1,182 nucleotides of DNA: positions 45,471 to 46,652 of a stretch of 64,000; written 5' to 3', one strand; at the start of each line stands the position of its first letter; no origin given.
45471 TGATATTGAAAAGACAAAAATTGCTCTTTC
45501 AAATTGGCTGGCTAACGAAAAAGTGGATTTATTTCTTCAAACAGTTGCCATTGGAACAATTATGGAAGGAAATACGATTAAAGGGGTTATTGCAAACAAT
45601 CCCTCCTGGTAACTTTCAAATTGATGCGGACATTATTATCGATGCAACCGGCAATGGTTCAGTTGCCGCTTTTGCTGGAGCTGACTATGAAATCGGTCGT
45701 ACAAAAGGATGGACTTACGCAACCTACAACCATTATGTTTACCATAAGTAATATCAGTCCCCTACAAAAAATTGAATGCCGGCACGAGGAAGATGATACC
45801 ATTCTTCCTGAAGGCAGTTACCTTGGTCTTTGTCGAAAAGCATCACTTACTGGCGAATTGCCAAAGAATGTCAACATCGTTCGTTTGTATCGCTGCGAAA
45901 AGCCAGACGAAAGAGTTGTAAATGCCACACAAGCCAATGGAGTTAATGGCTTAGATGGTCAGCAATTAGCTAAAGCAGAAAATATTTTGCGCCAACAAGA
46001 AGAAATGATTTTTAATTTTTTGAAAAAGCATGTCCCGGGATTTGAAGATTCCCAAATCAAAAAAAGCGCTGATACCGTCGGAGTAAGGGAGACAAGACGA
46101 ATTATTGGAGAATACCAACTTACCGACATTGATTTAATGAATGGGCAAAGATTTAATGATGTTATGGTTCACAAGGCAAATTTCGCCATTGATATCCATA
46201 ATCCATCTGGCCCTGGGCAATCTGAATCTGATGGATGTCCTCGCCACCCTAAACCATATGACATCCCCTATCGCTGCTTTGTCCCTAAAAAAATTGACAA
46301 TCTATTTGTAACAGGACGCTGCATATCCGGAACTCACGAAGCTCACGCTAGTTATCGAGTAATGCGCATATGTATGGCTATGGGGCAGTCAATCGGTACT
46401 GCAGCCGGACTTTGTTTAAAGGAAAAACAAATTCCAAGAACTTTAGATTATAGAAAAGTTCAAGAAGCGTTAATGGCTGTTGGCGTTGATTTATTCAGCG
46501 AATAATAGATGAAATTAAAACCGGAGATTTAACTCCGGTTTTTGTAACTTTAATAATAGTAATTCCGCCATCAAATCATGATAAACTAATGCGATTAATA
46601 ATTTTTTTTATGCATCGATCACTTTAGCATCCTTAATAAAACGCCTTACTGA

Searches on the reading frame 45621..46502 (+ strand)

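Call 66: search_protein_families(library=pfam, proteins=[window:45621-46502:+], max_evalue=0.0001)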
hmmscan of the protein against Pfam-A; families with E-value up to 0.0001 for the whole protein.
window:45621-46502:+ (294 aa): 1 family
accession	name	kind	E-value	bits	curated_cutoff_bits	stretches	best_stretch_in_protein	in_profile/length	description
PF12831.13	FAD_oxidored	-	1.6e-60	206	27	1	32-284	167-416/416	FAD dependent oxidoreductase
